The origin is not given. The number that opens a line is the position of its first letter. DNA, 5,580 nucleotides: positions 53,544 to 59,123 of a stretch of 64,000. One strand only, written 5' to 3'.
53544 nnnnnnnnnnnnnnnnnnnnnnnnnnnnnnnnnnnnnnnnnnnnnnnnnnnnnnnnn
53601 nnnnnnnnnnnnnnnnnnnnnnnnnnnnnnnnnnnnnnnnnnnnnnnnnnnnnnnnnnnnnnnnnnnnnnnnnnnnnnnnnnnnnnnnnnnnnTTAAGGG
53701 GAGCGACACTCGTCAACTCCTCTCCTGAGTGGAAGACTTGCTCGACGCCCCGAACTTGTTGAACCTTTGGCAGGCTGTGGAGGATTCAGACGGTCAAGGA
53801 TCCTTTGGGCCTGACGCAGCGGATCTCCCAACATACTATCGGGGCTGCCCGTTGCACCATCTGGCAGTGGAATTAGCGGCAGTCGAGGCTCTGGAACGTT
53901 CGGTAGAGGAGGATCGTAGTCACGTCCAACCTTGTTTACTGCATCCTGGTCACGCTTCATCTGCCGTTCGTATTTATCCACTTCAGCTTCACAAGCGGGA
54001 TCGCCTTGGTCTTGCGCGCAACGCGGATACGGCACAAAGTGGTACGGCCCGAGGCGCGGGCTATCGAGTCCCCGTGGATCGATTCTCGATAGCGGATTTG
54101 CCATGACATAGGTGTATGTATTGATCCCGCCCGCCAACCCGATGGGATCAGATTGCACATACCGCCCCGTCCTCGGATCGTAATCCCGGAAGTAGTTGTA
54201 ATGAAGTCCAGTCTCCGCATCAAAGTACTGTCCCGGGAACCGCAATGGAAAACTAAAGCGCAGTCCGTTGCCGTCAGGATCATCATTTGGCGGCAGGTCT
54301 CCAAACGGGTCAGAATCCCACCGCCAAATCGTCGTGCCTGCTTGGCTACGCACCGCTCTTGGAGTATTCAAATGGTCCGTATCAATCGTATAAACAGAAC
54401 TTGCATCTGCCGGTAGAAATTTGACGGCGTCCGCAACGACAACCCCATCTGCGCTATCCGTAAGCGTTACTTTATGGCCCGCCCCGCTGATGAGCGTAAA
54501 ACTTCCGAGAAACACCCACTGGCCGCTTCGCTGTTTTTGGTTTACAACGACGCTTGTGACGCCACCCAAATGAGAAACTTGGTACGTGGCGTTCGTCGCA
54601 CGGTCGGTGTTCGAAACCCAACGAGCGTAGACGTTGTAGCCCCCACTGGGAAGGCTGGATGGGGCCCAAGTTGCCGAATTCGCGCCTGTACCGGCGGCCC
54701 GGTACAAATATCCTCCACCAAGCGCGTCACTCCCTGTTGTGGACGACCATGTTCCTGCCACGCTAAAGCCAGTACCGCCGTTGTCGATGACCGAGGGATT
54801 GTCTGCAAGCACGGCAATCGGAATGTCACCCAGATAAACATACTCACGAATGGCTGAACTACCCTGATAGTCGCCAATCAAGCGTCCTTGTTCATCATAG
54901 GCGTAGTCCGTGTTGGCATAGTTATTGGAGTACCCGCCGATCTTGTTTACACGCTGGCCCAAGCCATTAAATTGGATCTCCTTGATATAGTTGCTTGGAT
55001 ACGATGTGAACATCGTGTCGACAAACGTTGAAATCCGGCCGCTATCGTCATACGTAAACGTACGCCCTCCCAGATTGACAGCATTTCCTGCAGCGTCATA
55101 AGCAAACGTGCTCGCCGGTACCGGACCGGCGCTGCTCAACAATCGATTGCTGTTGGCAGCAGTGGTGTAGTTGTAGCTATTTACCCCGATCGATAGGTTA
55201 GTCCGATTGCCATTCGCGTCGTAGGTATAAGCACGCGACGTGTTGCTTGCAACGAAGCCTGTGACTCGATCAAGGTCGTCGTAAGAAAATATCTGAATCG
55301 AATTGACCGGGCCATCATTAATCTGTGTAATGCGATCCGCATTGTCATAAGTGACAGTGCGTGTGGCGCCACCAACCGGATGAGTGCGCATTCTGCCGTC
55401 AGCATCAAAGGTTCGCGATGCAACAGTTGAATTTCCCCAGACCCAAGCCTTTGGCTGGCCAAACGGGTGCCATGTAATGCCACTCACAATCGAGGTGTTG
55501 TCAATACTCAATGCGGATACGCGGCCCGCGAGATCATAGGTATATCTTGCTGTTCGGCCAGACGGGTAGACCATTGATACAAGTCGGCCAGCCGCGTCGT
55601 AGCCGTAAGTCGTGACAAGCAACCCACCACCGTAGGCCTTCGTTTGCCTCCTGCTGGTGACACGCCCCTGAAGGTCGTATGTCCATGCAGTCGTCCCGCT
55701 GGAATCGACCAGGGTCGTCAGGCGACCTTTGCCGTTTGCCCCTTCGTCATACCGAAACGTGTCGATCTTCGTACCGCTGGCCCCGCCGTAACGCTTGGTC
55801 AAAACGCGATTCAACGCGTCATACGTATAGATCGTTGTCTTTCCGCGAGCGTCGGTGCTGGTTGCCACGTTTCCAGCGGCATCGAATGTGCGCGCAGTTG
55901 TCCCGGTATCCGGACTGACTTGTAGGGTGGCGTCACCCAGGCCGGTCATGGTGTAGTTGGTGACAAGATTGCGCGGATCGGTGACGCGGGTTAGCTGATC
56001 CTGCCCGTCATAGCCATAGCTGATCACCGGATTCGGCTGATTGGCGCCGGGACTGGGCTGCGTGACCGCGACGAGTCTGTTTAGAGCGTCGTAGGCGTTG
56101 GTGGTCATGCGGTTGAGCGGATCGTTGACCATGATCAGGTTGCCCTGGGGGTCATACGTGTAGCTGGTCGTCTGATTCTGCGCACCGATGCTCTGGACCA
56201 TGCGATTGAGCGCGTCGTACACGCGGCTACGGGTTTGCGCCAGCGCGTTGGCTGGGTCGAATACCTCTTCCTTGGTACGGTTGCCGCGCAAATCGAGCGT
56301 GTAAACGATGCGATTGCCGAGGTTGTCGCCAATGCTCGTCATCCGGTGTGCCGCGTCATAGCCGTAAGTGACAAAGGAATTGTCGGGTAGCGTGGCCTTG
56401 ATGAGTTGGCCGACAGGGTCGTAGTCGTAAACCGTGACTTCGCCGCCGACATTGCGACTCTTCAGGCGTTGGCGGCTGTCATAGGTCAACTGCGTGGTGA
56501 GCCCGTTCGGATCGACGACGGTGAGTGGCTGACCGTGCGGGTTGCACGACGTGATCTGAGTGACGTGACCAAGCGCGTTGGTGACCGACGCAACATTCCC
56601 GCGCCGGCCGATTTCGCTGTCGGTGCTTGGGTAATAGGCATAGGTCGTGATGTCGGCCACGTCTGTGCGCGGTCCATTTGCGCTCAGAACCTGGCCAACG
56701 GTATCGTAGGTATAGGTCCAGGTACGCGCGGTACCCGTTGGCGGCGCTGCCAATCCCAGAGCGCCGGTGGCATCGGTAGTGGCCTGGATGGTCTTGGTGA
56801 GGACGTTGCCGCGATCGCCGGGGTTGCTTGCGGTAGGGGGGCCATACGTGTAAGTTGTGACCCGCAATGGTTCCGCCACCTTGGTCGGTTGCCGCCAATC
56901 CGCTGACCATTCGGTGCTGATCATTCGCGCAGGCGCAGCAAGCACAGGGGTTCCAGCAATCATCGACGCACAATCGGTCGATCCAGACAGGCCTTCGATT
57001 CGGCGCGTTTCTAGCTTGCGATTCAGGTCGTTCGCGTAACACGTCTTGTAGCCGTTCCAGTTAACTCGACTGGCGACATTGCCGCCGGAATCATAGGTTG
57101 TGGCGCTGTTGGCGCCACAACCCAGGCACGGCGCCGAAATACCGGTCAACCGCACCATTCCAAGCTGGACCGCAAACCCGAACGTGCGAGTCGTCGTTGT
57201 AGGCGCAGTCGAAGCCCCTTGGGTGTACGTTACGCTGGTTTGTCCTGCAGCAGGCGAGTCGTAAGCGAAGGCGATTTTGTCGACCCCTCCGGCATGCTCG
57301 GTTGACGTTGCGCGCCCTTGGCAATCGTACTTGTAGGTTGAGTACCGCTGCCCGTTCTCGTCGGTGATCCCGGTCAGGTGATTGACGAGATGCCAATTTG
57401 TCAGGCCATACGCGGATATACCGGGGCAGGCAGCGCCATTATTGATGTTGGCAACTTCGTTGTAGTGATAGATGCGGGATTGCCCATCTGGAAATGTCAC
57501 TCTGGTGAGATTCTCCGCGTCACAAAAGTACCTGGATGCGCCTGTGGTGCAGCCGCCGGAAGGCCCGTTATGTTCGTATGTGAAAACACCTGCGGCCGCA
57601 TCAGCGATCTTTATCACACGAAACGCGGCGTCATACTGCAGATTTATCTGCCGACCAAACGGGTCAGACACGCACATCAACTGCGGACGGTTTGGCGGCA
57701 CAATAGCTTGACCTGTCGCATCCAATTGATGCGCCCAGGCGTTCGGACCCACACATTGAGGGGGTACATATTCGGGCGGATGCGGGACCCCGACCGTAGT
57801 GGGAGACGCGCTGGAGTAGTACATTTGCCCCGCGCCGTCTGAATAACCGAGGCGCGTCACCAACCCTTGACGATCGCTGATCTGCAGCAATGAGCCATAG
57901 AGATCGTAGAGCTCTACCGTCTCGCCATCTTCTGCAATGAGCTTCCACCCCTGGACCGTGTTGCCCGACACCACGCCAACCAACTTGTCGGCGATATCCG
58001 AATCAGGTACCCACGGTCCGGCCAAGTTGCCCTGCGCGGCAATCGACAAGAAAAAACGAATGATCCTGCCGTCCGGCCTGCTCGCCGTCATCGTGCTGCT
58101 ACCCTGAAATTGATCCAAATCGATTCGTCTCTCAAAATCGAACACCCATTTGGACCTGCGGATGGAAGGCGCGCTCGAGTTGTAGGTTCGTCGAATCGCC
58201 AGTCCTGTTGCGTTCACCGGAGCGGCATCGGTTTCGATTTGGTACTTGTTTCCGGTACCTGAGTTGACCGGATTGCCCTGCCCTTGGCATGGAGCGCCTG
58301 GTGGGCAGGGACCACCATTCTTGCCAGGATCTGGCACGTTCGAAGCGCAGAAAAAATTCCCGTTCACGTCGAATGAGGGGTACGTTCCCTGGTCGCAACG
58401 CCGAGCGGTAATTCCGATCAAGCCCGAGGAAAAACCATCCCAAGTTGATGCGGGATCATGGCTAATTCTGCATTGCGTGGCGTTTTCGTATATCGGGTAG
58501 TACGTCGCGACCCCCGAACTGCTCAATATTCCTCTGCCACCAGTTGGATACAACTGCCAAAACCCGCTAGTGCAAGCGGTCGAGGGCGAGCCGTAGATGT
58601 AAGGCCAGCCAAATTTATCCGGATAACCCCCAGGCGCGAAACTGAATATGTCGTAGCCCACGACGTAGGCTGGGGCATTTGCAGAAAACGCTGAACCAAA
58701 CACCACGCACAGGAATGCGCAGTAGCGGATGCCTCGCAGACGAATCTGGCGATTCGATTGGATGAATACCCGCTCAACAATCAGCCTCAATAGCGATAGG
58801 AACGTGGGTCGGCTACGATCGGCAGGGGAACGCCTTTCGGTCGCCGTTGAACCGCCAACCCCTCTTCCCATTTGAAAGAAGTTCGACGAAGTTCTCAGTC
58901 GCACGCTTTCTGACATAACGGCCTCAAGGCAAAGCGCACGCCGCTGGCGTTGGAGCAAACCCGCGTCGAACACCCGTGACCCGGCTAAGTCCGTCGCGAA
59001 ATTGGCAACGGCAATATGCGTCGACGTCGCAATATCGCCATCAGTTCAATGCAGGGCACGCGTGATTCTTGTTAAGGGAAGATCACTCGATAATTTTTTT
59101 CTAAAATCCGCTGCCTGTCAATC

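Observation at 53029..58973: Rhs/YD-repeat toxin with a Sec-like leader and an unassignable 123-aa tail, coupled to a CPBP (Abi-type) membrane protease as its only candidate immunity gene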

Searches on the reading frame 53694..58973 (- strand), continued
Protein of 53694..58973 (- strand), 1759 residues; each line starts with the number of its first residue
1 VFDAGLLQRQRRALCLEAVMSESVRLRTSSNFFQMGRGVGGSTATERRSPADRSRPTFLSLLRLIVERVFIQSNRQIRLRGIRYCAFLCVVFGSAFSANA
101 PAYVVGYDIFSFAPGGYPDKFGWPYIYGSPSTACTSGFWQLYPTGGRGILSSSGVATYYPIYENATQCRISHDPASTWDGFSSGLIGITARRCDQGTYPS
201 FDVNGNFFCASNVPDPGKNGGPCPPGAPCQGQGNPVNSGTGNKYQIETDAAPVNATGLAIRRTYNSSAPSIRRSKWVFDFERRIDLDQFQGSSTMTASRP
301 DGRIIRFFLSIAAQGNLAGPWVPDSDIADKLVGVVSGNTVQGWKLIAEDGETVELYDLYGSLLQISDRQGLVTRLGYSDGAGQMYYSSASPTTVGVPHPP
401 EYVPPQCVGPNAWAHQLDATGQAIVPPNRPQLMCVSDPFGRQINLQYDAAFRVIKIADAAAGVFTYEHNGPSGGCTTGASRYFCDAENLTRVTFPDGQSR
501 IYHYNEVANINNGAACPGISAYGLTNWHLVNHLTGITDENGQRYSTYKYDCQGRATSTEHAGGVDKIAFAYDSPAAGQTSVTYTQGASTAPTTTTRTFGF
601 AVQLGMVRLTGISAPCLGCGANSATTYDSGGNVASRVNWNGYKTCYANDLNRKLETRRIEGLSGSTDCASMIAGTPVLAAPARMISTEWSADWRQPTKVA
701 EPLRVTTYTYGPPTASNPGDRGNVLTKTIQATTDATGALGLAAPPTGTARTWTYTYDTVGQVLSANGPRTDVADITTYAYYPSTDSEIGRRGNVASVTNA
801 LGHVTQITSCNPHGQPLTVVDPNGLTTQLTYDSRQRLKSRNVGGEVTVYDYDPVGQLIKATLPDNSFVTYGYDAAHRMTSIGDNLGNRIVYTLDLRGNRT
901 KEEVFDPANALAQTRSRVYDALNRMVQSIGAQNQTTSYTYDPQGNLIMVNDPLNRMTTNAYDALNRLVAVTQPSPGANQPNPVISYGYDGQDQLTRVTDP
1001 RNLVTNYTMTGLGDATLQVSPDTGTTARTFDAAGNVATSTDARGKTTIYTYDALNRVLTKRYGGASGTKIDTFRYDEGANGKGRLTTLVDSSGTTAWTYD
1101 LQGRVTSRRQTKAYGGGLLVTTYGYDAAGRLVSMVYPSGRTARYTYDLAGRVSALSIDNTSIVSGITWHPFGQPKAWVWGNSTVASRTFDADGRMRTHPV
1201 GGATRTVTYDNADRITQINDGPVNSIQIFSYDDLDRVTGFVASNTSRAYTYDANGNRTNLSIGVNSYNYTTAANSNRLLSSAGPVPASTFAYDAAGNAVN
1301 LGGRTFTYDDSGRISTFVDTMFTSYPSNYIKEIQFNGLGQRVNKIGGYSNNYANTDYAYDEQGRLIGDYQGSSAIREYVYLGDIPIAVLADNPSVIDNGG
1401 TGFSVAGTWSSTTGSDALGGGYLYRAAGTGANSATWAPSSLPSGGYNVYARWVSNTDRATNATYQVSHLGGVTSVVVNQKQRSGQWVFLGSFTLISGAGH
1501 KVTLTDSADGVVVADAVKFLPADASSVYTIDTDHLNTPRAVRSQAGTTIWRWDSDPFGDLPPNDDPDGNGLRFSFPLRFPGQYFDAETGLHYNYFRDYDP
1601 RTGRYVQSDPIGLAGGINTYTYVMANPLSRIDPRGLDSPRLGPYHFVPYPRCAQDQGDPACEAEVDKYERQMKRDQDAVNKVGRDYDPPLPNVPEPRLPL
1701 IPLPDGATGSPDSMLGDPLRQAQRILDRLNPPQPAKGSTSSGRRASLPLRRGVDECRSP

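Call 76: find_encoding_contigs(protein=window:53697-58916:-, flank=6000, max_places=3)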
Protein window:53697-58916:- (1740 aa): 1 contig read that carries it; 1 place shown.
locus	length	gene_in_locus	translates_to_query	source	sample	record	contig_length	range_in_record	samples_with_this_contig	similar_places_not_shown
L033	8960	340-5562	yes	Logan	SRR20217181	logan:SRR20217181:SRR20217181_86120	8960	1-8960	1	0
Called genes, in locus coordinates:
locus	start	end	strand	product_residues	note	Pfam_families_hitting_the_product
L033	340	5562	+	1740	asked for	PF20148:DUF6531, PF05593:RHS_repeat, PF25023:TEN_YD-shell (weak), PF05593:RHS_repeat, PF25275:Golvesin_C, PF25023:TEN_YD-shell (weak)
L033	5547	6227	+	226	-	PF02517:Rce1-like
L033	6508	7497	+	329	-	PF03401:TctC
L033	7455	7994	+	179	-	PF01575:MaoC_dehydratas, PF13452:FAS1_DH_region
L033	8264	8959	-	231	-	?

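Call 96: find_encoding_contigs(protein=P0023, flank=3000, max_places=1)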
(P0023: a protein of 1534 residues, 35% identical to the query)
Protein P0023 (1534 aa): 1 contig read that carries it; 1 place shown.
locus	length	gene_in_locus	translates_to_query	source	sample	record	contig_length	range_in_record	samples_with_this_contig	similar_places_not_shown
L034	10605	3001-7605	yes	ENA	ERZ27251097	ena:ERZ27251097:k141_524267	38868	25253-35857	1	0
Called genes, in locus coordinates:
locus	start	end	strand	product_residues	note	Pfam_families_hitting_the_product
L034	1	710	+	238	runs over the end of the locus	PF01863:YgjP-like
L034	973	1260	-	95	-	-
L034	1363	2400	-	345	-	-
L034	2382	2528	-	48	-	-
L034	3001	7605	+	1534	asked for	PF20148:DUF6531, PF05593:RHS_repeat (weak), PF25023:TEN_YD-shell, PF03527:RHS (faint), PF25023:TEN_YD-shell, PF05593:RHS_repeat, PF25023:TEN_YD-shell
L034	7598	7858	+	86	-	-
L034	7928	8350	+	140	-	-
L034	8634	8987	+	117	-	PF10908:Tlde1_dom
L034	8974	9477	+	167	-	-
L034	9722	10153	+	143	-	-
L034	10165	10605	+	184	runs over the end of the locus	-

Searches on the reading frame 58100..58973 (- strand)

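Call 36: search_protein_families(library=pfam, proteins=[window:58100-58973:-], max_evalue=1)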
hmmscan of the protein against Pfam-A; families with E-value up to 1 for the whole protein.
window:58100-58973:- (291 aa): 1 family
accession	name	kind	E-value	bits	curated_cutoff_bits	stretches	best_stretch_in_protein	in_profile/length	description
PF20148.4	DUF6531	-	4.6e-07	30.5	24.1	1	233-287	1-57/74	Domain of unknown function (DUF6531)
